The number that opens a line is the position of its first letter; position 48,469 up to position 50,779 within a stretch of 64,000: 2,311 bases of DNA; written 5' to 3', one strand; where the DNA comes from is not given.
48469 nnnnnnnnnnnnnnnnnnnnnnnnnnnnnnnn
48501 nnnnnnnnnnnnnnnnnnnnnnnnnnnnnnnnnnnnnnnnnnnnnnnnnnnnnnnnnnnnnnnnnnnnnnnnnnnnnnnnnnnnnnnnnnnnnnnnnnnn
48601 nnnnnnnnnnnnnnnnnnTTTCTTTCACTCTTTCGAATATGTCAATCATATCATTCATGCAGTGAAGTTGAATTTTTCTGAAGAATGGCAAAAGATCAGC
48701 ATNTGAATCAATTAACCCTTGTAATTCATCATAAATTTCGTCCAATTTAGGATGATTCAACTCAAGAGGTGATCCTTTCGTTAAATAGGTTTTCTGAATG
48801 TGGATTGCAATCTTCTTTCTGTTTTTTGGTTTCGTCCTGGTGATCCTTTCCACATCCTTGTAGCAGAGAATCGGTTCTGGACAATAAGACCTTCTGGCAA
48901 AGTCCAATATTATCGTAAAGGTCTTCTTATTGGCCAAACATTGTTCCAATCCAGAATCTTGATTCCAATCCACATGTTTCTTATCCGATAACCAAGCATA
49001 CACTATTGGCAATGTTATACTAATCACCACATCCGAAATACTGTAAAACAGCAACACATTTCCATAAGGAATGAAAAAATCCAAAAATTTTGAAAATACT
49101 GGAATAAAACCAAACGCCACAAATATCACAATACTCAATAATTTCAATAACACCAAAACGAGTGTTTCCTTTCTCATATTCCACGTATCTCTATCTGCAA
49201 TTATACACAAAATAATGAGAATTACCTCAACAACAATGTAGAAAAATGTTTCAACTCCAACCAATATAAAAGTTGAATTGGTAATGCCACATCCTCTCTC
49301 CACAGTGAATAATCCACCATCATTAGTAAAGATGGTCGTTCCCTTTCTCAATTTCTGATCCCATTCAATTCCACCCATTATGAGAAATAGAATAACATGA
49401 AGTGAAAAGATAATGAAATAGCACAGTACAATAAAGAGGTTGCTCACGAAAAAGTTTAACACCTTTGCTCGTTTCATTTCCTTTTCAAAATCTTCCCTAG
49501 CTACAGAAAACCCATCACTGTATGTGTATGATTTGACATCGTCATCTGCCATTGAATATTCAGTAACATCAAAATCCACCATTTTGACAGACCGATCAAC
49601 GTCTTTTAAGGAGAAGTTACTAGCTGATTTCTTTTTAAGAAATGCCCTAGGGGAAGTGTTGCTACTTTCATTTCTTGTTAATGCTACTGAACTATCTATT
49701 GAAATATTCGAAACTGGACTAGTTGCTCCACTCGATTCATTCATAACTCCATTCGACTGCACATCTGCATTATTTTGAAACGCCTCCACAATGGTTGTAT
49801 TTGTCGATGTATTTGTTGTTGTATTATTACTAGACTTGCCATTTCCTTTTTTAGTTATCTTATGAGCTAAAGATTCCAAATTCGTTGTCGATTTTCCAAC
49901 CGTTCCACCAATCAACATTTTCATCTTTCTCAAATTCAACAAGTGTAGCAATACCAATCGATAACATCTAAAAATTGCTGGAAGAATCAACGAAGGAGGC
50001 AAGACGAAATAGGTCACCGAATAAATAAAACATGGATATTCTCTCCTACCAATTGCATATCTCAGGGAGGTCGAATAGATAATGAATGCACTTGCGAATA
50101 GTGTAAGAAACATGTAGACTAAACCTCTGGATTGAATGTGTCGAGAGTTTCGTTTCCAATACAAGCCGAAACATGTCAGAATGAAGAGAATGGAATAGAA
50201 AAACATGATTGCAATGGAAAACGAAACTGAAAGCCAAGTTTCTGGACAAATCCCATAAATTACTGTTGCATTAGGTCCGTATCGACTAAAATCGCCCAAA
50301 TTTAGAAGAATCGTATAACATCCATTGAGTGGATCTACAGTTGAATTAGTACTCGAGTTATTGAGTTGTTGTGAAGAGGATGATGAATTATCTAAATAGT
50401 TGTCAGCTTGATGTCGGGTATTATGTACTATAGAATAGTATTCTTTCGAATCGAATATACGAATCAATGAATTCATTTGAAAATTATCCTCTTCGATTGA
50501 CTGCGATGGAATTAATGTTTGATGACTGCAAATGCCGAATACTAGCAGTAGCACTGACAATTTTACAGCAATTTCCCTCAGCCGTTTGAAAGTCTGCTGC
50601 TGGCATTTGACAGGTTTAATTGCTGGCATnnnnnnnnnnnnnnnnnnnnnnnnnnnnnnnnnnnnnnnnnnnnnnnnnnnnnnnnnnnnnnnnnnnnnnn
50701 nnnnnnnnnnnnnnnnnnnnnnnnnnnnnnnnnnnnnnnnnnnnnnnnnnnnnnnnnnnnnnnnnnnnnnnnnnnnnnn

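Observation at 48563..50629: Seven-TM receptor fused to an RGS domain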

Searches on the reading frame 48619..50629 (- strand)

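Call 4: search_protein_families(library=pfam, proteins=[window:48619-50629:-], max_evalue=1)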
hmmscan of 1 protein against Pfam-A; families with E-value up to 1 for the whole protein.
window:48619-50629:- (670 aa): 6 families
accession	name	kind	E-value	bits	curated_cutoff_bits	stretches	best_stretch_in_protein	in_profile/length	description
PF10374.15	EST1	-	0.0035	18.2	25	1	55-117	63-130/135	Telomerase activating protein Est1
PF00615.24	RGS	-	0.0056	17.5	23.9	1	561-628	2-70/117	Regulator of G protein signaling domain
PF09128.16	RGS-like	-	0.012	15.8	27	1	580-628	27-75/191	Regulator of G protein signalling-like domain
PF15550.11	Draxin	-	0.045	14.1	27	1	260-359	115-213/324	Draxin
PF20430.3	Eplus_motif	-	0.18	12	24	1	625-641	10-26/28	E+ motif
PF19297.4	QcrA_N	-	0.49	10.2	27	1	348-408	15-74/222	QcrA subunit N-terminal region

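Call 5: search_solved_structures(query=window:48619-50629:-, max_evalue=1, show_alignments=2)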
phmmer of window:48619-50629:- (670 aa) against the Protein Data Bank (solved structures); distinct sequences matched with E-value up to 1: 1.
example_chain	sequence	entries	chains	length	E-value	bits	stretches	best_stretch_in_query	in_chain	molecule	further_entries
10ed_A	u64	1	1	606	0.99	10.9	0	135-228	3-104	histidine kinase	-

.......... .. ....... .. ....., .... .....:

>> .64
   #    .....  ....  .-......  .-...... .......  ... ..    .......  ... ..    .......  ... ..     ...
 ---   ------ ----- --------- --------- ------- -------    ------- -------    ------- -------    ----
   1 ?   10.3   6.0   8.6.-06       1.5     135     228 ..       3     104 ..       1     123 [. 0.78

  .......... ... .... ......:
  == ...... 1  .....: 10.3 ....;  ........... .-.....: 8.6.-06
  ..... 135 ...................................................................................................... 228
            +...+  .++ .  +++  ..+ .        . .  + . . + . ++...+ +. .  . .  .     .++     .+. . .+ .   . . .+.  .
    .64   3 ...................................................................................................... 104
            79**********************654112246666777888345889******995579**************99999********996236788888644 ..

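Call 6: find_homologous_proteins(query=window:48619-50629:-, max_evalue=0.001)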
Query window:48619-50629:- (670 aa): 2 proteins with E <= 0.001 among 8000 candidates.
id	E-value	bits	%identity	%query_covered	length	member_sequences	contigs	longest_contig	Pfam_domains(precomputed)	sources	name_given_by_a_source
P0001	0.0e+0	1040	100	70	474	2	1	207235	-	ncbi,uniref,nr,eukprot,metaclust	ncbi:hypothetical protein NAEGRDRAFT_59832 [Naegleria gruberi]|uniref:Uncharacterized protein n=1 Ta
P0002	3.9e-170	586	49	85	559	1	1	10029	-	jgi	-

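Call 9: search_protein_families(library=pfam, proteins=[P0002], max_evalue=1)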
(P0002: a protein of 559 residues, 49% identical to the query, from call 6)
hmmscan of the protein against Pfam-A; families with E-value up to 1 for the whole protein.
P0002 (559 aa): 2 families
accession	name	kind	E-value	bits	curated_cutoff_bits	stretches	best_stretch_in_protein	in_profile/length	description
PF00615.24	RGS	-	2.7e-05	25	23.9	1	418-529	2-101/117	Regulator of G protein signaling domain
PF09128.16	RGS-like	-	0.0003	21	27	1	429-490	19-80/191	Regulator of G protein signalling-like domain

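Call 11: find_encoding_contigs(protein=P0002, flank=5000, max_places=4)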
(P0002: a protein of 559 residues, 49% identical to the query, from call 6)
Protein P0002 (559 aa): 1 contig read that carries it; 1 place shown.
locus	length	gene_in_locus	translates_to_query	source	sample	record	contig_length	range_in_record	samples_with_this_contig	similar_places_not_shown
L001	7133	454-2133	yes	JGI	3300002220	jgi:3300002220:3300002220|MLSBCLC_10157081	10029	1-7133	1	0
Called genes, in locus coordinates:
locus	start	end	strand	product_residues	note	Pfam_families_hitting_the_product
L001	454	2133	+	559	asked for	-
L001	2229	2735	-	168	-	-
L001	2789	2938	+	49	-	-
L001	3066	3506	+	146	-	-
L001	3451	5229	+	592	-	PF02754:CCG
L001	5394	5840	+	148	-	-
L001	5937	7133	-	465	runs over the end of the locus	PF12330:Haspin_kinase (faint), PF00069:Pkinase, PF07714:PK_Tyr_Ser-Thr, PF06293:Kdo (weak), PF17667:Pkinase_fungal (faint), PF03109:ABC1 (weak)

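Call 27: search_protein_representatives(alignment_id=A1)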
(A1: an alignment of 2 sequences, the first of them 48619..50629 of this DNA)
Query: 2 sequences, 559 profile positions. Proteins with E-value up to 0.001 (for the whole library): 264; up to 1e-10: 169; up to 1e-30: 87. The best 150 are listed.
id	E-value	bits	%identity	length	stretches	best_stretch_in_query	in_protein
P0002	0.0e+00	1176.5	-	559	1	1-559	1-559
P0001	3.1e-179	613.6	-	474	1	2-324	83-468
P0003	5.9e-133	460.9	-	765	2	4-505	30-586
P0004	1.1e-130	453.4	-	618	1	11-551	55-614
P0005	1.1e-124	433.6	-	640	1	5-551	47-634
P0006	3.9e-124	431.8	-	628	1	7-551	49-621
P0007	3.9e-122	425.2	-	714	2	15-415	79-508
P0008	4.5e-121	421.7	-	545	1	3-549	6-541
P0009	3.9e-113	395.4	-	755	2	215-553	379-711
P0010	8.4e-110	384.4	-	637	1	2-546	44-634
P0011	3.1e-108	379.2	-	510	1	81-555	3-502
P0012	7.1e-108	378.1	-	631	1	7-557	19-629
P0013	9.4e-102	357.9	-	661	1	7-550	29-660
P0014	1.9e-101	356.9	-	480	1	5-437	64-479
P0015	1.9e-100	353.5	-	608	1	13-552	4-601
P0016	6.9e-100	351.7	-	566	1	5-547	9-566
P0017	9.1e-95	334.8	-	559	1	14-547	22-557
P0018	4.3e-89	316.1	-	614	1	31-555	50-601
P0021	1.4e-87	311.1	-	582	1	6-536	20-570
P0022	1.0e-86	308.3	-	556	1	39-547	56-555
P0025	1.8e-84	300.8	-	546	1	15-544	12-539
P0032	8.4e-77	275.5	-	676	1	35-555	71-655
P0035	1.2e-67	245.3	-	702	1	41-549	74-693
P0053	8.3e-48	179.8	-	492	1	51-538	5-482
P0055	1.5e-46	175.7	-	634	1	50-555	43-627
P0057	6.5e-45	170.2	-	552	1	5-550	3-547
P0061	4.2e-43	164.3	-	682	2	81-541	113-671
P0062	1.7e-42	162.3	-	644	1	37-538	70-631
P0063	1.8e-42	162.2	-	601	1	43-552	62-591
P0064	2.2e-42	161.9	-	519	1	50-543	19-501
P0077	7.0e-35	137.1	-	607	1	38-536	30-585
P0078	1.2e-34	136.4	-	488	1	69-551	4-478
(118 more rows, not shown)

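Call 29: list_cluster_members(proteins=[P0003, P0004, P0005, P0006, P0008, P0010, P0012, P0035, P0057, P0077])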
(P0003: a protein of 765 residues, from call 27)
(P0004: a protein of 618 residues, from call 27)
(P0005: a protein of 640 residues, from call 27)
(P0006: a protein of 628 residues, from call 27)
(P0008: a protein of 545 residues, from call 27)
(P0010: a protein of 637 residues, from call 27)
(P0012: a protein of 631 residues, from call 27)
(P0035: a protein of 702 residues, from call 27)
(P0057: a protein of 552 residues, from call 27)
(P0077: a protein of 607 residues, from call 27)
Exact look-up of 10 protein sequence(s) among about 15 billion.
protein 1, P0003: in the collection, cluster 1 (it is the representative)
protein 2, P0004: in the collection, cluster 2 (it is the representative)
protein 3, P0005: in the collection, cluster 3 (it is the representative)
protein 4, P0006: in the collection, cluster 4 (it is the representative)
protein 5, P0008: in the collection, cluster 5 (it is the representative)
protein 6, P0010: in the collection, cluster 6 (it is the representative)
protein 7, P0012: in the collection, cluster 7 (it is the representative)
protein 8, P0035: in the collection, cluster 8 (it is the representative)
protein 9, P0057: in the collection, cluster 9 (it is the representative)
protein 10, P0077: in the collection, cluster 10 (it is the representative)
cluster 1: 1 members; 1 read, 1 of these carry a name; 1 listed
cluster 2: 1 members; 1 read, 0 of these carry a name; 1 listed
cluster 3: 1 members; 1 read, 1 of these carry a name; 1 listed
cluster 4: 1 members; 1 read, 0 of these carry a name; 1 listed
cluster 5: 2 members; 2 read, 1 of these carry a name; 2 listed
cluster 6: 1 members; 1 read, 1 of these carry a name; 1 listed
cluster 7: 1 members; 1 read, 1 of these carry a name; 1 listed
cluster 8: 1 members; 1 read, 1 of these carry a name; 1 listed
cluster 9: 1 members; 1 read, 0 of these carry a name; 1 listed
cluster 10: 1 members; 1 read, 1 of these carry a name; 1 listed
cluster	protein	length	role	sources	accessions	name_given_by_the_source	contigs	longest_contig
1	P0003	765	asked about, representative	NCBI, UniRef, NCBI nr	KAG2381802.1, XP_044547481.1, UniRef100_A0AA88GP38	hypothetical protein C9374_006186 [Naegleria lovaniensis] | RGS domain-containing protein n=1 Tax=Naegleria lovaniensis TaxID=51637 ... | uncharacterized protein C9374_006186 [Naegleria lovaniensis]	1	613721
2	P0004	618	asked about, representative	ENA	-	-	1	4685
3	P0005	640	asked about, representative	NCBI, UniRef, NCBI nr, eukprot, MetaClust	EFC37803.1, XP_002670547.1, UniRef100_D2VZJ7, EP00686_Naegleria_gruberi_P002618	predicted protein [Naegleria gruberi] | Predicted protein n=1 Tax=Naegleria gruberi TaxID=5762 RepID=D2VZJ7_NAEGR | uncharacterized protein NAEGRDRAFT_74512 [Naegleria gruberi]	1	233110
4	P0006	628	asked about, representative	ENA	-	-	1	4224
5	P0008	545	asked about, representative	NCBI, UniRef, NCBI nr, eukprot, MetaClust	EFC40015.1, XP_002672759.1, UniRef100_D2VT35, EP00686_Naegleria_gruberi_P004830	predicted protein [Naegleria gruberi] | Predicted protein n=1 Tax=Naegleria gruberi TaxID=5762 RepID=D2VT35_NAEGR | uncharacterized protein NAEGRDRAFT_72159 [Naegleria gruberi]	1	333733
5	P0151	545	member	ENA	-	-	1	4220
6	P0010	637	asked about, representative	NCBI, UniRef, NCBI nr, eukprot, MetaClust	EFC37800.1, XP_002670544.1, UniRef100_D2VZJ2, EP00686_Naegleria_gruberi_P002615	predicted protein [Naegleria gruberi] | Predicted protein n=1 Tax=Naegleria gruberi TaxID=5762 RepID=D2VZJ2_NAEGR | uncharacterized protein NAEGRDRAFT_59680 [Naegleria gruberi]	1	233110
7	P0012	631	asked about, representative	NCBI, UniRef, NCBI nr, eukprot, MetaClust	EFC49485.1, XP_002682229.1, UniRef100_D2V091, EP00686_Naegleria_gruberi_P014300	predicted protein [Naegleria gruberi] | Predicted protein n=1 Tax=Naegleria gruberi TaxID=5762 RepID=D2V091_NAEGR | uncharacterized protein NAEGRDRAFT_62211 [Naegleria gruberi]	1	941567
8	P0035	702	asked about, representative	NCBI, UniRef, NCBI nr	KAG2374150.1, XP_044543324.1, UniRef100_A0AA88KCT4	hypothetical protein C9374_010987 [Naegleria lovaniensis] | RGS domain-containing protein n=1 Tax=Naegleria lovaniensis TaxID=51637 ... | uncharacterized protein C9374_010987 [Naegleria lovaniensis]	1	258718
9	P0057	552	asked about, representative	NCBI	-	-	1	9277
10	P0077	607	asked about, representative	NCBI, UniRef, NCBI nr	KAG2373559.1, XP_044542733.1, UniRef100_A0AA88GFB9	hypothetical protein C9374_012022 [Naegleria lovaniensis] | RGS domain-containing protein n=1 Tax=Naegleria lovaniensis TaxID=51637 ... | uncharacterized protein C9374_012022 [Naegleria lovaniensis]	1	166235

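Call 30: search_protein_families(library=pfam, alignment_id=A2, max_evalue=0.01)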
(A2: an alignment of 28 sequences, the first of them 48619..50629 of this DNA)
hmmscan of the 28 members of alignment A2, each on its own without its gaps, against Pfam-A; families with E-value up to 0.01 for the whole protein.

A. member 1, window:48619-50629:- (670 aa): 2 families
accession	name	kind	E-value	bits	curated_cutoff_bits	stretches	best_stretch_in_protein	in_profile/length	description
PF10374.15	EST1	-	0.0035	18.2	25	0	55-117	63-130/135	Telomerase activating protein Est1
PF00615.24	RGS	-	0.0056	17.5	23.9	0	561-628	2-70/117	Regulator of G protein signaling domain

B. families by the number of members that match (of 28 scanned): 6 families
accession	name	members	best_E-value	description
PF00615.24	RGS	28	6.9e-12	Regulator of G protein signaling domain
PF09128.16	RGS-like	5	0.00014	Regulator of G protein signalling-like domain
PF00003.28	7tm_3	1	1.2e-06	7 transmembrane sweet-taste receptor of 3 GCPR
PF19351.4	DUF5929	1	0.0022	Domain of unknown function (DUF5929)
PF10374.15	EST1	1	0.0035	Telomerase activating protein Est1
PF11397.14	GlcNAc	1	0.0038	Glycosyltransferase (GlcNAc)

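Call 31: search_solved_structures(query=A2, max_evalue=0.1, show_alignments=2)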
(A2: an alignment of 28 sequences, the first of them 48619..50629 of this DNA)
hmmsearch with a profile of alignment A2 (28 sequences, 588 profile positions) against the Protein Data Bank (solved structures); distinct sequences matched with E-value up to 0.1: 48.
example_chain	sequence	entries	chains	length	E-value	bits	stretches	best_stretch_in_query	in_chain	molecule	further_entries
2dlr_A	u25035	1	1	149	3e-12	49.1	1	451-581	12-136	Regulator of G-protein signaling 10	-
2ihb_B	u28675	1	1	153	3.6e-12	48.8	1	445-577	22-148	Regulator of G-protein signalling 10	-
2i59_A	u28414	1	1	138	1.9e-11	46.4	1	451-581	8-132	Regulator of G-protein signaling 10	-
2dlv_A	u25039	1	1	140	1.9e-07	33.2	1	457-574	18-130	Regulator of G-protein signaling 18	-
2jm5_A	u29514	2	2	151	2.8e-07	32.7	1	458-574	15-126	Regulator of G-protein signaling 18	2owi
2ebz_A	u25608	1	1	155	4.3e-07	32.1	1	458-581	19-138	Regulator of G-protein signaling 12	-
4ekc_B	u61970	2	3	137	7.2e-07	31.3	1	459-538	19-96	Regulator of G-protein signaling 2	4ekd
2af0_A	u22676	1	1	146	1.2e-06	30.6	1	455-538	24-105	Regulator of G-protein signaling 2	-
3c7l_A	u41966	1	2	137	2.6e-06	29.5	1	460-534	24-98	Regulator of G-protein signaling 16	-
3c7k_B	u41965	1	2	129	2.9e-06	29.3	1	460-534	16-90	Regulator of G-protein signaling 16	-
2oj4_A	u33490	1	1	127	3.1e-06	29.2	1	456-532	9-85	Regulator of G-protein signaling 3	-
2crp_A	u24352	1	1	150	4.3e-06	28.8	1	450-527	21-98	Regulator of G-protein signaling 5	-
2v4z_B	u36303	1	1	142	5.7e-06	28.3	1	457-573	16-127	REGULATOR OF G-PROTEIN SIGNALING 2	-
1ezt_A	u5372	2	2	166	5.8e-06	28.3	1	449-574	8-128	REGULATOR OF G-PROTEIN SIGNALING 4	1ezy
2bv1_A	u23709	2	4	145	7.1e-06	28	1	448-573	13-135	REGULATOR OF G-PROTEIN SIGNALLING 1 | Regulator of G-protein signaling 1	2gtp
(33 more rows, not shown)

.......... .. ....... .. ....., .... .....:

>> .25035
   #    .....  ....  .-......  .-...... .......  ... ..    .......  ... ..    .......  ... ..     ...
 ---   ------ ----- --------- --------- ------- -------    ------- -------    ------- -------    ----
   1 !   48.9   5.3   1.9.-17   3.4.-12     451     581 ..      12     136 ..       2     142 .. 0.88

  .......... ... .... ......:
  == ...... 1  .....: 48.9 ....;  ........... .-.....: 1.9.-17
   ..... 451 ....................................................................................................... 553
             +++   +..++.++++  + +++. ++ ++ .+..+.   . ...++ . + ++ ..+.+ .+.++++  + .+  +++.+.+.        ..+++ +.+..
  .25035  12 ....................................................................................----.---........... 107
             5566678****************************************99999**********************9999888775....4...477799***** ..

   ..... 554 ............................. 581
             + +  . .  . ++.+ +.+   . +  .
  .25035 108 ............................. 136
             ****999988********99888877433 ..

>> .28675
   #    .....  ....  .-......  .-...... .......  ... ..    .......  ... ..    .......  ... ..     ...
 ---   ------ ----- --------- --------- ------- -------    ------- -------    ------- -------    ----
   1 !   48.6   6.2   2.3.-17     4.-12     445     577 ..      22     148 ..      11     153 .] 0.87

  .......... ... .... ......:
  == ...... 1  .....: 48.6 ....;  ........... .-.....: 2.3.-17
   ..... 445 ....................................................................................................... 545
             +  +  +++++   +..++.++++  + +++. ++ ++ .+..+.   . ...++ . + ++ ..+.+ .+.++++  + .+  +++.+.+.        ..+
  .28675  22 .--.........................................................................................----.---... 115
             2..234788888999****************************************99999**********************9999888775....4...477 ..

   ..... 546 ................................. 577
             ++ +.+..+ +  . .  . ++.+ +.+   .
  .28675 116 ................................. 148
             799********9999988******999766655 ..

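Call 36: find_homologous_proteins(query=A3, max_evalue=0.001)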
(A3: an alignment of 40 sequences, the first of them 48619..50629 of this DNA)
Query A3 (40 sequences) (670 aa, profile of the alignment): 2 proteins with E <= 0.001 among 8000 candidates.
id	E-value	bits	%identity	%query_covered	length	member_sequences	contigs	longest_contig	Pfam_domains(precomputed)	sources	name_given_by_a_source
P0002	1.2e-194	666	49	85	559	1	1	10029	-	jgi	-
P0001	1.9e-88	316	100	70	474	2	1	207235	-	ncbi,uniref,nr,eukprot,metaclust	ncbi:hypothetical protein NAEGRDRAFT_59832 [Naegleria gruberi]|uniref:Uncharacterized protein n=1 Ta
